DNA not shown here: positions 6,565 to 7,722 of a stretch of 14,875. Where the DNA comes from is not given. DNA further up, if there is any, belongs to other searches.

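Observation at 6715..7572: Antisense ORF nested inside the intein: candidate DUF559/Vsr-like homing endonuclease on the opposite strand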

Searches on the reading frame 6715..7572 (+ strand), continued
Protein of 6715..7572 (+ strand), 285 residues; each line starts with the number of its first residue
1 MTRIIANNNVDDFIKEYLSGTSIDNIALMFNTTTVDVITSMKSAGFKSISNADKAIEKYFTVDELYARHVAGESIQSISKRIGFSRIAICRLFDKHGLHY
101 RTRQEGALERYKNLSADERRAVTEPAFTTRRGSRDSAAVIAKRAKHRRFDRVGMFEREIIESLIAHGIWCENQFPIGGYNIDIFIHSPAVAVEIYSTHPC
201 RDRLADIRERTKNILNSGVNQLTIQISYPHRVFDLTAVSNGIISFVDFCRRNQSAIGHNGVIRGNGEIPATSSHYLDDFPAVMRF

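Call 53: find_encoding_contigs(protein=window:6715-7572:+, flank=1000, max_places=5)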
Protein window:6715-7572:+ (285 aa): no gene with exactly this product is on record in the collection.

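Call 62: find_homologous_proteins(query=A2, max_evalue=0.00001)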
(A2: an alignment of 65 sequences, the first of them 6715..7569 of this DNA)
Query A2 (65 sequences) (285 aa, profile of the alignment): 17 proteins with E <= 0.00001 among 5084 candidates.
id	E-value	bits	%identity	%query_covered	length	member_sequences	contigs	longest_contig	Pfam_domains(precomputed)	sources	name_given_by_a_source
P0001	9.0e-94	332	47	100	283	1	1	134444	PF02796.22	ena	-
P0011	3.7e-90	320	40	96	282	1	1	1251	PF13384.13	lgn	-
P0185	5.5e-89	316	28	100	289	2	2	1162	PF19575.6,PF13936.13,PF02796.22,PF18741.8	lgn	-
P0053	3.9e-88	313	24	96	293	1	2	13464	PF18741.8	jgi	jgi:very-short-patch-repair endonuclease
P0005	1.5e-85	305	37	100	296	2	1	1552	-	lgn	-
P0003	8.0e-85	302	47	78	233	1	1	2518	-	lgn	-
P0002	1.3e-81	292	48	78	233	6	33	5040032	PF02796.22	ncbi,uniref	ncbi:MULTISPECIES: helix-turn-helix domain-containing protein [Enterobacteriaceae]|uniref:helix-turn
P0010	2.9e-81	291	48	78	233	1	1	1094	PF13384.13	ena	-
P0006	1.5e-73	265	31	68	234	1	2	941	PF18741.8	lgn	-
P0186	4.0e-69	251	31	76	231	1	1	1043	-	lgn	-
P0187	5.0e-66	241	27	92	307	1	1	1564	PF19575.6,PF18741.8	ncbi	-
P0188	6.3e-65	237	27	92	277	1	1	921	PF08279.19,PF04480.19,PF13384.13,PF13518.13,PF02796.22,PF08281.19,PF13936.13,PF13551.13,PF13542.13,PF04545.23,PF18741.8,PF04218.20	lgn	-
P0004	1.9e-62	229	50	61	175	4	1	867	-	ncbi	ncbi:hypothetical protein, partial [Pseudomonas aeruginosa]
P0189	1.4e-43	167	21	67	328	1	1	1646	PF19575.6,PF13384.13,PF13936.13,PF13518.13,PF02796.22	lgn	-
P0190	2.6e-15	74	-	-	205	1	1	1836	PF24001.2,PF19575.6,PF13384.13,PF04967.19,PF13518.13,PF02796.22,PF14493.13,PF08281.19,PF12840.14,PF13412.13,PF13936.13,PF13551.13,PF01527.27,PF07638.18,PF00196.26,PF13542.13,PF04545.23,PF04218.20,PF06056.19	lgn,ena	-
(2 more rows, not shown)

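Call 63: get_annotated_region(hit=H25, flank=1500)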
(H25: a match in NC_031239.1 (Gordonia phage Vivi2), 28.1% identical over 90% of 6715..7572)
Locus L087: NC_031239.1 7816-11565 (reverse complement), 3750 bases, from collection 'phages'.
description: Gordonia phage Vivi2, complete genome.
organism: Gordonia phage Vivi2 (NCBI taxid 1821564)
taxonomy: Viruses; Duplodnaviria; Heunggongvirae; Uroviricota; Caudoviricetes; Vividuovirus; Vividuovirus vivi2
host: Gordonia terrae 3612; source: soil; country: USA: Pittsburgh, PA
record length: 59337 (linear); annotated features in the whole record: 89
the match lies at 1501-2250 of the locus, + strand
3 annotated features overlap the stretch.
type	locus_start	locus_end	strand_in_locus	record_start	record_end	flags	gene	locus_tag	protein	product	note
CDS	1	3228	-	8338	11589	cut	14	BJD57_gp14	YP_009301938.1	head morphogenesis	-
CDS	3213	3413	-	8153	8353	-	13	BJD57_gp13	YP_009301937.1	hypothetical protein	-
CDS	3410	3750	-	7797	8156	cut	12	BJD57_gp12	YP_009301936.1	hypothetical protein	-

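Call 64: find_encoding_contigs(protein=P0053, flank=3000, max_places=3)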
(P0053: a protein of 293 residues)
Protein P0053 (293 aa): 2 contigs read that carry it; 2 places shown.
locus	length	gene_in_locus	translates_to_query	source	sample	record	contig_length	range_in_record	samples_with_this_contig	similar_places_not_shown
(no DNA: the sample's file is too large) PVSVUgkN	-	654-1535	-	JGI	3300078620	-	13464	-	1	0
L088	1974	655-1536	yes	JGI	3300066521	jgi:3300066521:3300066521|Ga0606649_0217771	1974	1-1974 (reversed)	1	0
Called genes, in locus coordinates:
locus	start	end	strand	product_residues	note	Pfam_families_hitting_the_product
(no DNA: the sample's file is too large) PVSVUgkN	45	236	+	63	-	-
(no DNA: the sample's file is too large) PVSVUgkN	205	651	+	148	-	-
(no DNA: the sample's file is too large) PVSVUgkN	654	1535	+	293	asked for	PF18741:MTES_1575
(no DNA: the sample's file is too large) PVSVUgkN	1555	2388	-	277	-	PF04233:Phage_Mu_F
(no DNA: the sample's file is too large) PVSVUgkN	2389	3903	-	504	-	-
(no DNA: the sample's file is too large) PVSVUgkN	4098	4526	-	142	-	-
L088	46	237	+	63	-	-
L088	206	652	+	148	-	-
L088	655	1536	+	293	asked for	PF18741:MTES_1575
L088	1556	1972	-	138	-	?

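Call 74: find_related_loci(query=A4, collection=viral_contigs, flank=2500)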
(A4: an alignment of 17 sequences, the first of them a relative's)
Query A4 (293 aa) in viral_contigs; peptide patterns used: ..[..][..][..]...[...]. (x = any residue, [..] = any of these).
600 stretches matched a pattern (row limit reached: there are more); 505 encode a relative of the query (tblastn E <= 1e-3); the best 80 are kept; 80 distinct loci.
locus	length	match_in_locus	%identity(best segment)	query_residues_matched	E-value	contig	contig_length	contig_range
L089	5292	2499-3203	37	60-290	2e-44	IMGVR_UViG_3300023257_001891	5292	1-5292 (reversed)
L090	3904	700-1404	37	60-290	2e-44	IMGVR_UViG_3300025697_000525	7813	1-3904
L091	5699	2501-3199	37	58-292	2e-43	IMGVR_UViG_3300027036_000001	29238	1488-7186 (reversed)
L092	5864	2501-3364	33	6-290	1e-40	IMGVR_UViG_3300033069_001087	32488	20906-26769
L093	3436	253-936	35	56-290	9e-41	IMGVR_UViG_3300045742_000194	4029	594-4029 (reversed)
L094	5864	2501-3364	33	6-290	1e-40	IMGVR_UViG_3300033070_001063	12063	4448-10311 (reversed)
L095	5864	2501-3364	33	6-290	1e-40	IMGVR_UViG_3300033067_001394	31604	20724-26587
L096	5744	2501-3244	33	58-290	2e-40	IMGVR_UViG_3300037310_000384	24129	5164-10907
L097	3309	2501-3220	35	43-290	2e-39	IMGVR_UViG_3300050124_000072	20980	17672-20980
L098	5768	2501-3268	32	20-273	6e-39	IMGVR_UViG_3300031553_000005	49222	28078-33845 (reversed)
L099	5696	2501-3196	33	54-290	5e-39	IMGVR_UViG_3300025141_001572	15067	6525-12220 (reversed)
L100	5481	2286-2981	33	54-290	5e-39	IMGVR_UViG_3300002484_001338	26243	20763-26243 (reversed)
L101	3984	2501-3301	33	4-273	1e-38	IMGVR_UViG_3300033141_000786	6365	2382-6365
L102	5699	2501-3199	34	58-292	2e-38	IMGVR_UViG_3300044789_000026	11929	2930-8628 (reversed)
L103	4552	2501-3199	34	58-292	2e-38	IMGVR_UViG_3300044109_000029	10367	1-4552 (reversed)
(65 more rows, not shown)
